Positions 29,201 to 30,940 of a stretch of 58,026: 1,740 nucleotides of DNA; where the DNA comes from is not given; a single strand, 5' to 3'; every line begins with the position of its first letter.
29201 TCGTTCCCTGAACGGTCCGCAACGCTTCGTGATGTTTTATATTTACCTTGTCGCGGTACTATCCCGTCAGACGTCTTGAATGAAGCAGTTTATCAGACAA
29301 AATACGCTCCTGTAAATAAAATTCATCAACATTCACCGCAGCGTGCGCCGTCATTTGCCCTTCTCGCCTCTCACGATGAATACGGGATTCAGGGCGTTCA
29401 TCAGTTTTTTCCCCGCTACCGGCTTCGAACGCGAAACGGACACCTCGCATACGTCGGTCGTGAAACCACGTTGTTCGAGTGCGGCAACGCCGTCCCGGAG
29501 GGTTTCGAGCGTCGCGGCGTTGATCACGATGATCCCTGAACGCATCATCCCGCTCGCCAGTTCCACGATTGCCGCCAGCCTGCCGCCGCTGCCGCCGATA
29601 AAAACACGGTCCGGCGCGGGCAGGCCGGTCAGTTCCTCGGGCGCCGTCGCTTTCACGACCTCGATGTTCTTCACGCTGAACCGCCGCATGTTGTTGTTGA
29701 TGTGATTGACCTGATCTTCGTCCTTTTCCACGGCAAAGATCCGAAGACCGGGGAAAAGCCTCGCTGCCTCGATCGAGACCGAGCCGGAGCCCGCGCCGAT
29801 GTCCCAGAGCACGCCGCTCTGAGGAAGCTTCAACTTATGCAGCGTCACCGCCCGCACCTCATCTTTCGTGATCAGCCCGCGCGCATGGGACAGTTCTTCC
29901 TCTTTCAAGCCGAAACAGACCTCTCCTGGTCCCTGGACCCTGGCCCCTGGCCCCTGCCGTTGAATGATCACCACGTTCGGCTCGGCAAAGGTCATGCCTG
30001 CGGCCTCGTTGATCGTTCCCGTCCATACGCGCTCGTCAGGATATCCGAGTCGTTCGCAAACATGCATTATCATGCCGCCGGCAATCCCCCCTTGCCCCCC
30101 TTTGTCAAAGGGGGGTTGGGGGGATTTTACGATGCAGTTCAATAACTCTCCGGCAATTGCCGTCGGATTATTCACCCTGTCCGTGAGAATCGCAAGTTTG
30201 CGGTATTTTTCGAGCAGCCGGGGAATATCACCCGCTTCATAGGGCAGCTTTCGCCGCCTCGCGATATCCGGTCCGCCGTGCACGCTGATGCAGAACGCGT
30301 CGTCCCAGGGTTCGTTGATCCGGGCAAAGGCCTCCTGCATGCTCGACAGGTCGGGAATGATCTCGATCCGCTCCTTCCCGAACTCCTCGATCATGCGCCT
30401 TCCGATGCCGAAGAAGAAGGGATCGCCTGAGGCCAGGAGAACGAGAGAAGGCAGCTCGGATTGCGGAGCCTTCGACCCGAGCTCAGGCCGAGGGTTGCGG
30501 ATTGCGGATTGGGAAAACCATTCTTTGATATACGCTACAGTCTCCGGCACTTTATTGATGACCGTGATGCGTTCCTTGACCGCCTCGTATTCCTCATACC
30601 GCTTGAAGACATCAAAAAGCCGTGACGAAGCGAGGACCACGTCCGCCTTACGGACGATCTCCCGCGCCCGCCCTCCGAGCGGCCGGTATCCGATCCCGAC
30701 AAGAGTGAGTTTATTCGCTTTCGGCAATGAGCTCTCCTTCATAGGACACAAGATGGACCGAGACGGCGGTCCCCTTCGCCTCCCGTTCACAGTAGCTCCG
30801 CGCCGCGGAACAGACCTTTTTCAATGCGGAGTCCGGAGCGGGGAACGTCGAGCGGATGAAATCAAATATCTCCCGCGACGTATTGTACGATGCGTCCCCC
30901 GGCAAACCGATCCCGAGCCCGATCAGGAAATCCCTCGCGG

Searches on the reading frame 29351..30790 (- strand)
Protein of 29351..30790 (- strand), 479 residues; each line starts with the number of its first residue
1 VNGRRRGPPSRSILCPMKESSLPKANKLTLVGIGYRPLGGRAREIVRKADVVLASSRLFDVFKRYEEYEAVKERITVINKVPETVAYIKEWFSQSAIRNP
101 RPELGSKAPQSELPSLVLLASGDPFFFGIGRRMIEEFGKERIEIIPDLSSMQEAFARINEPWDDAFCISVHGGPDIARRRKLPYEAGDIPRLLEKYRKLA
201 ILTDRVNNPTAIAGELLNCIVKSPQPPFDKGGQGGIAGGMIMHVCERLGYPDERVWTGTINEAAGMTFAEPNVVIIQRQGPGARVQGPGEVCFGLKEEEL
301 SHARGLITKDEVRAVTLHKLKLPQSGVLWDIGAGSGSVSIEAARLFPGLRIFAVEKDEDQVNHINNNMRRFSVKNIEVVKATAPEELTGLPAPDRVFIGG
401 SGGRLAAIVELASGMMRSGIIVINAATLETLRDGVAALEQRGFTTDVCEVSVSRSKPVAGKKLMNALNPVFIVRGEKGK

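Call 10: search_protein_families(library=pfam, proteins=[window:29351-30790:-])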
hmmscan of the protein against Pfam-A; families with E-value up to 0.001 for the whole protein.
window:29351-30790:- (479 aa): 6 families
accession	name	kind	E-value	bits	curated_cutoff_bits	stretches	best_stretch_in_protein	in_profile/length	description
PF00590.25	TP_methylase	-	1.1e-19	71.7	27.8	1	27-263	1-211/212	Tetrapyrrole (Corrin/Porphyrin) Methylases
PF02390.23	Methyltransf_4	-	6.6e-07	29.4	24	1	327-388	4-65/173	Putative methyltransferase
PF05175.20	MTS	-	0.00012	22.3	23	1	315-386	22-93/170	Methyltransferase small domain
PF13649.12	Methyltransf_25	-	0.00032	21.8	27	1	330-387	3-58/97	Methyltransferase domain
PF08242.18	Methyltransf_12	-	0.00035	21.7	30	1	330-396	2-69/98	Methyltransferase domain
PF03602.21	Cons_hypoth95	-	0.00056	20.1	24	0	327-396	44-117/182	Conserved hypothetical protein 95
